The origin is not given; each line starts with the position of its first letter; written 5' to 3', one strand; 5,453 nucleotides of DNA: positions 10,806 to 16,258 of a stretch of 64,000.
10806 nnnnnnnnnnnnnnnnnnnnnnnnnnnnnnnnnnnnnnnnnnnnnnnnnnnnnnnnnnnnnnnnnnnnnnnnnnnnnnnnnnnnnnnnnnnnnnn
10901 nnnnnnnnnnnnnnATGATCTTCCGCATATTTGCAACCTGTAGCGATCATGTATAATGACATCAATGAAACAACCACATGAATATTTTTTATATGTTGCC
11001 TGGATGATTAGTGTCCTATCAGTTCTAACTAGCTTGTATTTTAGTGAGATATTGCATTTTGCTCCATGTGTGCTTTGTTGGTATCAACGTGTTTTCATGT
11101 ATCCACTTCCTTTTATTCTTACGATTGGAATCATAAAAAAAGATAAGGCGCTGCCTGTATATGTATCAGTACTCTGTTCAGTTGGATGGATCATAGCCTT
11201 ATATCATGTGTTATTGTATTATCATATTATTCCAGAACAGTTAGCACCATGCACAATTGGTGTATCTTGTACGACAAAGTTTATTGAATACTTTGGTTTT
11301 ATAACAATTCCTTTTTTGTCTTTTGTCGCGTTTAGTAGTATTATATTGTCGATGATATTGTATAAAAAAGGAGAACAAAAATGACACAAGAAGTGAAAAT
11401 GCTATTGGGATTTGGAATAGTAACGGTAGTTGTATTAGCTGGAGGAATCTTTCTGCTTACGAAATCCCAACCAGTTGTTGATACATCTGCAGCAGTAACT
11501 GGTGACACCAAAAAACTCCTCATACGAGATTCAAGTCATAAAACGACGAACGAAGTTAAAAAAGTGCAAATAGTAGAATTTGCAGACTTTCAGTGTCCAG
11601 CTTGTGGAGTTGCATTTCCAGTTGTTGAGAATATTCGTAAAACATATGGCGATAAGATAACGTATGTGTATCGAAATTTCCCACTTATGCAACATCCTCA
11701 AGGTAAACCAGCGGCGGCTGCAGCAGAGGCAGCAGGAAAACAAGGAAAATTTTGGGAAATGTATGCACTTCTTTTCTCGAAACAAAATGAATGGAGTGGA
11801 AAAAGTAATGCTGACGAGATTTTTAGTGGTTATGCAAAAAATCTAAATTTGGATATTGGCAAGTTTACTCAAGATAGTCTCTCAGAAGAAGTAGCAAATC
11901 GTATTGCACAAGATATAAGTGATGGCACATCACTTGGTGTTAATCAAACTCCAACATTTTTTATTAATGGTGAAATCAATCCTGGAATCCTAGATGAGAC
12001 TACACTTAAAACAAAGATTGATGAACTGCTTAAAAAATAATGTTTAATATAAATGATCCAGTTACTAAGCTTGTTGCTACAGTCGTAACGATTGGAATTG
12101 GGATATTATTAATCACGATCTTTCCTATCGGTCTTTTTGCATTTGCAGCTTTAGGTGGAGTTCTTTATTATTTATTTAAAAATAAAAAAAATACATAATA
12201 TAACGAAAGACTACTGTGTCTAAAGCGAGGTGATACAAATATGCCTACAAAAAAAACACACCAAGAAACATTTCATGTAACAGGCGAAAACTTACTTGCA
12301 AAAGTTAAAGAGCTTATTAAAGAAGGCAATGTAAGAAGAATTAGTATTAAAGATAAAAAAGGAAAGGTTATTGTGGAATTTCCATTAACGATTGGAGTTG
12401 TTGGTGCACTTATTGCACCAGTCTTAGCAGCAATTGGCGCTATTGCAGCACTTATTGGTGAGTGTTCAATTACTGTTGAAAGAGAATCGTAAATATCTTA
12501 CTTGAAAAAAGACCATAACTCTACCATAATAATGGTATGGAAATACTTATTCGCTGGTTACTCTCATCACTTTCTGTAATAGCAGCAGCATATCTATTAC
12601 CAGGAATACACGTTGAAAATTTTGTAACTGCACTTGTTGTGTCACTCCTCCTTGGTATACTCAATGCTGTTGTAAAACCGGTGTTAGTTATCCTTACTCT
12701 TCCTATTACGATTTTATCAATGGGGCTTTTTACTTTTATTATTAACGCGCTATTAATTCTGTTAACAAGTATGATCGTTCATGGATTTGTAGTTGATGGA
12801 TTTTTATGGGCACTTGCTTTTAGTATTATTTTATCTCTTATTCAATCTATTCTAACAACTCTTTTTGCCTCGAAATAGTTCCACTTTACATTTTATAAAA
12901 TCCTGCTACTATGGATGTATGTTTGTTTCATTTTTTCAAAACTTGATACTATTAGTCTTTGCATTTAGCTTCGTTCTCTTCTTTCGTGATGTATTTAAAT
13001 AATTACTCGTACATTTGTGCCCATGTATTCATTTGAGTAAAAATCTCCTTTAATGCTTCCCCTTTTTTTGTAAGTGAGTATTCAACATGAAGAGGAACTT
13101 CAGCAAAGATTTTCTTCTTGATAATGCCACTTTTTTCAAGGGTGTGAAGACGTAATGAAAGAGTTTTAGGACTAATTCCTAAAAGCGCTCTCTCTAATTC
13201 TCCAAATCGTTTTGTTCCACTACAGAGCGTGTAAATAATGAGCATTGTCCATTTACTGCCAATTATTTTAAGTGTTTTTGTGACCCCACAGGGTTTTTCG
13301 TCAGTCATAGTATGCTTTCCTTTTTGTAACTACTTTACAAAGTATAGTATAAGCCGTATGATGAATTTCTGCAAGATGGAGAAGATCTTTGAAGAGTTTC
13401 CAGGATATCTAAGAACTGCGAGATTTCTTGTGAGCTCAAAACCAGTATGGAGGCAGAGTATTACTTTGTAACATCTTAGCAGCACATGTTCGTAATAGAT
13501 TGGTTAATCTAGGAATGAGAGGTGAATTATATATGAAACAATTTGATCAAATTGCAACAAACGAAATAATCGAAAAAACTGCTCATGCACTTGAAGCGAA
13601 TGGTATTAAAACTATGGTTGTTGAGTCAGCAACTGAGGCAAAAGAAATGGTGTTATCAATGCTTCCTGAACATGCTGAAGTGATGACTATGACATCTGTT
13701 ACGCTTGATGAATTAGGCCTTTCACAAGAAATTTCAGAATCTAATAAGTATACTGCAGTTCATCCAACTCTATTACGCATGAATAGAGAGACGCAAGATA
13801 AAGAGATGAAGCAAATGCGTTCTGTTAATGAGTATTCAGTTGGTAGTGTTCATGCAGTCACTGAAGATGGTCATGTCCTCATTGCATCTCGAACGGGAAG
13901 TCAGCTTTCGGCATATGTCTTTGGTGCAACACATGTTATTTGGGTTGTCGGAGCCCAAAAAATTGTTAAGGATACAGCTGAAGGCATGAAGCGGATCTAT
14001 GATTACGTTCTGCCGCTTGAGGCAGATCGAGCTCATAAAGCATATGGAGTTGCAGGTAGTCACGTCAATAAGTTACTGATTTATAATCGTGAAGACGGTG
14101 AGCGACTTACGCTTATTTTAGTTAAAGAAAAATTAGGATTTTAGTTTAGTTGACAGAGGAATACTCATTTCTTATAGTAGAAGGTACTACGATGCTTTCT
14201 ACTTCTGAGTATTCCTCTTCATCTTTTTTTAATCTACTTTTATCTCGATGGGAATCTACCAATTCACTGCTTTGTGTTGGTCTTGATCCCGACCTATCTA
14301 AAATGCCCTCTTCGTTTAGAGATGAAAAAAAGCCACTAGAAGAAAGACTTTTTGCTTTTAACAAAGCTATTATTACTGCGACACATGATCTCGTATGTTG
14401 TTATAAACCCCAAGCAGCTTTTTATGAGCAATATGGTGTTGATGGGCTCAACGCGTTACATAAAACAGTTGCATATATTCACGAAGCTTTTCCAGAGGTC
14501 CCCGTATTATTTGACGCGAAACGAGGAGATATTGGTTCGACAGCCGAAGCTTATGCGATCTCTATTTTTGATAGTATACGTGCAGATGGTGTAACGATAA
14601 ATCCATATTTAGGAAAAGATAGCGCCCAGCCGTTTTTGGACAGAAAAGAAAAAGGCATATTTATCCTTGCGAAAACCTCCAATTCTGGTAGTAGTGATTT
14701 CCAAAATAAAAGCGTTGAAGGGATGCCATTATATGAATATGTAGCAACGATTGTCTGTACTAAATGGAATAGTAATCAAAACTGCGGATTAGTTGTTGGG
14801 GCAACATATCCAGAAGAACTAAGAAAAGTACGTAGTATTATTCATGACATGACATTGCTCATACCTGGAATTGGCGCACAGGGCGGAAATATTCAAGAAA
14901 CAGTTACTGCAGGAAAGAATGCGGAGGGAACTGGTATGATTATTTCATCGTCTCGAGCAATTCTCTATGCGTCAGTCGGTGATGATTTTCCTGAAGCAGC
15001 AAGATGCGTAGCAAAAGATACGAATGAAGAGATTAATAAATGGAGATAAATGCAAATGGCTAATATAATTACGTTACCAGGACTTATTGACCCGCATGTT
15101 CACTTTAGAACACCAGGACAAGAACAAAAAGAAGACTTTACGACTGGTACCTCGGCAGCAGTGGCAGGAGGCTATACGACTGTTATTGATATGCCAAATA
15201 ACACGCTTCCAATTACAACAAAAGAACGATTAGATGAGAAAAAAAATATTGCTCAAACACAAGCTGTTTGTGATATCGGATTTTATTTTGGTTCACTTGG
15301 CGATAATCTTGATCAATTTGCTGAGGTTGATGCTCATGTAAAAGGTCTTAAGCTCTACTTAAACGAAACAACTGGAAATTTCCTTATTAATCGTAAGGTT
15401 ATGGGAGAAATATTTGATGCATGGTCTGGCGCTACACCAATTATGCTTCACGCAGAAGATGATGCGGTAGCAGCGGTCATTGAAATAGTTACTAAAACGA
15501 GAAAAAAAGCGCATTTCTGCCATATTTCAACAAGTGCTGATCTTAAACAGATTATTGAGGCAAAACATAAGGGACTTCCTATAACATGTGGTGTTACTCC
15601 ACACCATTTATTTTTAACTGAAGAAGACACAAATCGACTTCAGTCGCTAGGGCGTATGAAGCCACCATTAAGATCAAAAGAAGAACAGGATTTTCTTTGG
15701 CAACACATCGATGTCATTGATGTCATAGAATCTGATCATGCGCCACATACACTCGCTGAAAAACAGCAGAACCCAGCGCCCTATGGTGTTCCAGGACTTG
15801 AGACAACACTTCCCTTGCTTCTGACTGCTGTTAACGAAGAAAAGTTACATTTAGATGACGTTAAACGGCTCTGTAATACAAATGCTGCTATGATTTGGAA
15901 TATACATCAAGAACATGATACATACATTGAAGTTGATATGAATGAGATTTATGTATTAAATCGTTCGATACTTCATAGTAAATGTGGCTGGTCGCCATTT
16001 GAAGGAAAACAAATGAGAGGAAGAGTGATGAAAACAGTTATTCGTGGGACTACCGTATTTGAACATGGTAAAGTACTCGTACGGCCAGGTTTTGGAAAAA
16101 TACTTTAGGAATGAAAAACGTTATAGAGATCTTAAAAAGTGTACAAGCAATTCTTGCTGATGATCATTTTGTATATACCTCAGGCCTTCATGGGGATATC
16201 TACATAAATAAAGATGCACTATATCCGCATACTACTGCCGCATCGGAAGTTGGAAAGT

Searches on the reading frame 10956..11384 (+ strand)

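Call 63: search_protein_families(library=pfam, proteins=[window:10956-11384:+], max_evalue=0.001)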
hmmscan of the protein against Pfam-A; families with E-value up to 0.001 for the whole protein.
window:10956-11384:+ (142 aa): 1 family
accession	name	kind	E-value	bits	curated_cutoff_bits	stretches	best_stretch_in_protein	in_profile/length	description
PF02600.21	DsbB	-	5.1e-12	46.8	22.1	1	12-112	5-125/148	Disulfide bond formation protein DsbB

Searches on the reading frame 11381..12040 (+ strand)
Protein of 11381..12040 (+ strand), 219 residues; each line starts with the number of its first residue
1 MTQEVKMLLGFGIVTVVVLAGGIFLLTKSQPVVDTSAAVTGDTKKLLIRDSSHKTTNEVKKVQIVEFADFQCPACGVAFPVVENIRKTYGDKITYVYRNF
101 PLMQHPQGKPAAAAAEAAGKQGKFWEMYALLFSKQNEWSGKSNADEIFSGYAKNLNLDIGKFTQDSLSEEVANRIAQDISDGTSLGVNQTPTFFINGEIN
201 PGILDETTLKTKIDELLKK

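Call 69: search_protein_families(library=pfam, proteins=[window:11381-12040:+], max_evalue=0.001)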
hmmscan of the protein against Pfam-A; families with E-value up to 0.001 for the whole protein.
window:11381-12040:+ (219 aa): 3 families
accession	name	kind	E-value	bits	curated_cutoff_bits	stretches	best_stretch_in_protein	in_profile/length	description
PF13462.12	Thioredoxin_4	-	2e-23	83.8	23.2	1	61-214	14-164/165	Thioredoxin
PF01323.26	DSBA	-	5.2e-17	62.7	25.6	1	63-213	1-190/191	DSBA-like thioredoxin domain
PF13743.12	Thioredoxin_5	-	8.8e-05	22.7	27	1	143-195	110-163/186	Thioredoxin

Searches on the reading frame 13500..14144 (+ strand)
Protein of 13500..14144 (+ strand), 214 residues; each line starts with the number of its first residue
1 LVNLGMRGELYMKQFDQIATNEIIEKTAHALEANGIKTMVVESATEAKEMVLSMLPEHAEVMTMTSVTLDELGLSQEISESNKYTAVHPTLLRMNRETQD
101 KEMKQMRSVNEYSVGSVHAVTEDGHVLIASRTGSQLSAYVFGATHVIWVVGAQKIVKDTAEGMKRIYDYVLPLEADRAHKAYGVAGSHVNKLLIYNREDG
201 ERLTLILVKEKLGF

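Call 24: search_protein_families(library=pfam, proteins=[window:13500-14144:+], max_evalue=0.001)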
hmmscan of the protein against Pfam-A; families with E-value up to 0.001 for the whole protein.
window:13500-14144:+ (214 aa): 1 family
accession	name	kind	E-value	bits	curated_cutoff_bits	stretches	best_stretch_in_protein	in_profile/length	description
PF02589.21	LUD_dom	-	1e-20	74.7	22.6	1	24-178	1-151/189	LUD domain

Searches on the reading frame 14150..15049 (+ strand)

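Call 24: search_protein_families(library=pfam, proteins=[window:14150-15049:+], max_evalue=0.001)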
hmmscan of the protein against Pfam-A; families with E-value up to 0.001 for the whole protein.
window:14150-15049:+ (299 aa): 1 family
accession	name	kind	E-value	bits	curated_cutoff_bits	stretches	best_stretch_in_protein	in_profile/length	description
PF00215.30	OMPdecase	-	2.6e-30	106.4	27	1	40-274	2-211/221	Orotidine 5'-phosphate decarboxylase / HUMPS family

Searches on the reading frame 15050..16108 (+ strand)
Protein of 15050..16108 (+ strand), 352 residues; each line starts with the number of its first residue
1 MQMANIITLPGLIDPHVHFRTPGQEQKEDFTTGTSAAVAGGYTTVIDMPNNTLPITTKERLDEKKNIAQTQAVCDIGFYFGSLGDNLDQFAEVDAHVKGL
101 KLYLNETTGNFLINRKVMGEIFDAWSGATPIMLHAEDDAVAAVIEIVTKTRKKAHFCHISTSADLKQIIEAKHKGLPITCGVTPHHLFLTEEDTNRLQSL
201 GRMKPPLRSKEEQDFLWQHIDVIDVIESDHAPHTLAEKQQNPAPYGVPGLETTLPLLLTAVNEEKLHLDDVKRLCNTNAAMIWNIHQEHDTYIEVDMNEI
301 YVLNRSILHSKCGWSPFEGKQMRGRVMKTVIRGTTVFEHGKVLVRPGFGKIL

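Call 24: search_protein_families(library=pfam, proteins=[window:15050-16108:+], max_evalue=0.001)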
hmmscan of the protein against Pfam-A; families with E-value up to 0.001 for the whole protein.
window:15050-16108:+ (352 aa): 1 family
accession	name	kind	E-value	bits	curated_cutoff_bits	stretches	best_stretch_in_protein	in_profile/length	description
PF01979.26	Amidohydro_1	-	3.5e-11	43.4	25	1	8-173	2-170/345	Amidohydrolase family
